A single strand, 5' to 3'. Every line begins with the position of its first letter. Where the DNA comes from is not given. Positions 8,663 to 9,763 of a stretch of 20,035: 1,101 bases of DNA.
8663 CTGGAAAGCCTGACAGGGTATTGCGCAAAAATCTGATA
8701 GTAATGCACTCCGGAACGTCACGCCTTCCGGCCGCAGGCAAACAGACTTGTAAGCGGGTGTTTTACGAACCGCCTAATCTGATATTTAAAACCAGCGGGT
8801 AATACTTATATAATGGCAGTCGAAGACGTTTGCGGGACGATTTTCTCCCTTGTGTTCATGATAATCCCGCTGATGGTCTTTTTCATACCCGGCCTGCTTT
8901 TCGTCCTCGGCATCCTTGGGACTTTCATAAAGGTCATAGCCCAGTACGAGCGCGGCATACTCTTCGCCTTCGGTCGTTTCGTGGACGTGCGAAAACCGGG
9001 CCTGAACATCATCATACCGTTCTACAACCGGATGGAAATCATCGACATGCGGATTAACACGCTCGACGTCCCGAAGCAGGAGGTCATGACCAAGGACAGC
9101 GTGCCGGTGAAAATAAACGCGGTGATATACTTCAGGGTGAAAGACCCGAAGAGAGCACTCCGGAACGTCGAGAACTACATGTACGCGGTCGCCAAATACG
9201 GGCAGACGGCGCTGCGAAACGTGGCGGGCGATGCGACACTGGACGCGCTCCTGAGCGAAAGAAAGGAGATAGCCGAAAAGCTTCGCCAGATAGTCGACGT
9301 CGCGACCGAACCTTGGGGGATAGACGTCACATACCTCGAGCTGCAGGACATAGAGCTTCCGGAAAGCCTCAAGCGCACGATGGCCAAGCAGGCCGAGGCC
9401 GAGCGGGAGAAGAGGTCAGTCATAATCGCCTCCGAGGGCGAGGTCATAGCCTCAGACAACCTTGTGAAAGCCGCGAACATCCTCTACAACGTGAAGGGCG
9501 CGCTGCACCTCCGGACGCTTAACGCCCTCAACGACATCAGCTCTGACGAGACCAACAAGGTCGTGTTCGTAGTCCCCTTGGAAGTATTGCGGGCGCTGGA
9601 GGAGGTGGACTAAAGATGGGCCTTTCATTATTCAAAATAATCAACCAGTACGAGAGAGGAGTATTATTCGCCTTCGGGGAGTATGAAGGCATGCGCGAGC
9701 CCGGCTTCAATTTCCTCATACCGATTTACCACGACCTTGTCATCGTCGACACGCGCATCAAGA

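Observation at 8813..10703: A stomatin operon with a membrane-anchored and a TM-less paralog plus a small 3-TM protein, and no NfeD partner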

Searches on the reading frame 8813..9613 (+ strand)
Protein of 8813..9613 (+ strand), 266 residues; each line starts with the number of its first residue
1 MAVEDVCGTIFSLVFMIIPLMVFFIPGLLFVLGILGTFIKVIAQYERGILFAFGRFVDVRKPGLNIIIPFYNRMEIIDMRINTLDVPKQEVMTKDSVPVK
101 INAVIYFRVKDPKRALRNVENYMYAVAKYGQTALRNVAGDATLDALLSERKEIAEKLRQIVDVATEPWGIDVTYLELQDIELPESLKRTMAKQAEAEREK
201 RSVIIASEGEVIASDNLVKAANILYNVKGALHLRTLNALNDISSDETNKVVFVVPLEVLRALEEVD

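Call 5: search_protein_families(library=pfam, proteins=[window:8813-9613:+], max_evalue=0.01)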
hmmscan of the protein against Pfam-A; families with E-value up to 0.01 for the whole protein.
window:8813-9613:+ (266 aa): 2 families
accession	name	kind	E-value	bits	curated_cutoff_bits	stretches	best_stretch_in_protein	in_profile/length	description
PF01145.31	Band_7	-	6.8e-42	143.9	23.6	1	41-210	2-175/176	SPFH domain / Band 7 family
PF13421.11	Band_7_1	-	1.1e-05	25.6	24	1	131-195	142-208/211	SPFH domain-Band 7 family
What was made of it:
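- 8813..9613 (+): Stomatin A: the membrane-anchored SPFH/stomatin paralog, 266 aa. Its C-terminus is truncated and acidic (...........*). Pfam Band_7 at E 6.8e-42 (call 5).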

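Call 30: search_protein_families(library=ncbifam, proteins=[window:8813-9613:+], max_evalue=0.01)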
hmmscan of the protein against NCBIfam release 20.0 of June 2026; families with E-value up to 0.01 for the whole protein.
window:8813-9613:+ (266 aa): 5 families
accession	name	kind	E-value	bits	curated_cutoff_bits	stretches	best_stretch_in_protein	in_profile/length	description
TIGR01933.1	hflK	equivalog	4.8e-19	68.8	159.4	1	39-206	1-171/261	FtsH protease activity modulator HflK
NF008181.0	PRK10930.1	equivalog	3.1e-12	46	660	1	41-214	99-273/419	FtsH protease activity modulator HflK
TIGR01932.1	hflC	equivalog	1e-11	44.2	134.4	1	32-139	13-132/318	protease modulator HflC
NF008259.0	PRK11029.1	equivalog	3.8e-07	29.4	427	1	28-113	9-101/334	protease modulator HflC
NF058507.1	FlotScfldFlot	equivalog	0.00039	19.6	700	1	55-114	49-108/477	flotillin lipid rafts scaffold protein FloT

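Call 89: predict_structure(alignment_id=A3)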
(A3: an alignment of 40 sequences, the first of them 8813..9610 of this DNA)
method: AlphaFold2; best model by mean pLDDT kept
length: 266 residues; sequences in the alignment: 40
mean_pLDDT: 77.8   pTM: 0.56
mean pLDDT of the five models: 77.8, 73.4, 71.2, 68.5, 67.8
residues with pLDDT >= 90: 29; 70-90: 190; 50-70: 29; < 50: 18
segments of 3 or more residues with pLDDT < 50: 241-250, 264-266
pLDDT, mean of each block of 10 residues (from residue 1): 77 85 84 78 79 78 76 82 89 87 91 78 87 90 86 90 88 88 77 77 78 73 61 50 47 63 51
secondary structure, 60 per line:
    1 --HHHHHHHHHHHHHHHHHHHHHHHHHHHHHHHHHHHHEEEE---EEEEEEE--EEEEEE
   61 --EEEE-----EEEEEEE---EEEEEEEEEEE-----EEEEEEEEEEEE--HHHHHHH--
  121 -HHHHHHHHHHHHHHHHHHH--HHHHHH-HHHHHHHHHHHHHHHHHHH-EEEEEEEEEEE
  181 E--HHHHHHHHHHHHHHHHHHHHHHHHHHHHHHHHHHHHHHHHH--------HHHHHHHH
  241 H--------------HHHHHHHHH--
elements in order: H3-38 E39-42 E46-52 E55-60 E63-66 E72-78 E82-92 E98-109 H112-118 H122-140 H143-148 H150-168 E170-181 H184-224 H233-241 H256-264
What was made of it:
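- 8819..8926 (+): N-terminal hydrophobic anchor of A (residues 3-38). AlphaFold2 models it as one helix, residues 3-38 (call 89).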

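Call 91: fold_search(model_id=the predicted structure, library=pdb)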
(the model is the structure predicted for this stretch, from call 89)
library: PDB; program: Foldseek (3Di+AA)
matches with E <= 10: 333; with E <= 0.001: 95
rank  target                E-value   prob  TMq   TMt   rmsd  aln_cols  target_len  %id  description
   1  9z7u_B                2.0e-24  1.00  0.60  0.58  13.3       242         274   38  Human Stomatin - C8 Symmetry (released 2026-02-25)
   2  9z7u_C                2.9e-23  1.00  0.60  0.59  10.5       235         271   39  Human Stomatin - C8 Symmetry (released 2026-02-25)
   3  9oh9_B                3.9e-23  1.00  0.59  0.61  13.3       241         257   38  Human Stomatin Complex in Native Membrane Vesicles (released 2025-08-13)
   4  9oh9_A                1.8e-22  1.00  0.59  0.61  10.8       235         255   39  Human Stomatin Complex in Native Membrane Vesicles (released 2025-08-13)
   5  9zd2_E                1.2e-17  1.00  0.54  0.73   4.1       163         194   38  C1 local refinement of aquaporin 1 bound to endogenous human stomatin (released 2026-02-25)
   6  8z5g_A                3.4e-16  1.00  0.57  0.55  24.5       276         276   30  Cryo-EM structure of E.coli SPFH-NfeD family protein complex QmcA-YbbJ (released 2024-08-21)
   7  3bk6_A                5.5e-16  1.00  0.51  0.77   4.9       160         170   51  Crystal structure of a core domain of stomatin from Pyrococcus horikoshii (released 2008-02-19)
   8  3bk6_C                3.2e-15  1.00  0.53  0.85   2.0       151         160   50  Crystal structure of a core domain of stomatin from Pyrococcus horikoshii (released 2008-02-19)
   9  7vhq_E                3.2e-15  1.00  0.56  0.56  22.3       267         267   20  Structural insights into the membrane microdomain organization by SPFH family proteins (released 2022-01-19)
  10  7vhq_G                5.2e-15  1.00  0.55  0.50  23.3       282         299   20  Structural insights into the membrane microdomain organization by SPFH family proteins (released 2022-01-19)
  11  9cz2_XA               5.8e-15  1.00  0.56  0.54  11.3       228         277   22  Cryo-EM structure of a nautilus-like HflK/C assembly in complex with FtsH AAA protease (released 2024-11-13)
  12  9o9z_a                2.1e-14  1.00  0.54  0.54  17.6       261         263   16  The human PHB1/2 complex (closed) (released 2025-10-22)
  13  8rrh_A                3.6e-14  1.00  0.54  0.53  10.2       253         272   20  The human prohibitin complex (released 2024-12-18)
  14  3bk6_B                4.9e-14  1.00  0.48  0.88   1.4       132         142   53  Crystal structure of a core domain of stomatin from Pyrococcus horikoshii (released 2008-02-19)
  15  8rrh_B                5.8e-14  1.00  0.52  0.47  10.3       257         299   19  The human prohibitin complex (released 2024-12-18)
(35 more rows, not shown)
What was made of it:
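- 8813..9613 (+): The AlphaFold2 model (pLDDT 78) matches human stomatin chains at E 2e-24, and also PH1511 and QmcA (calls 89, 91).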
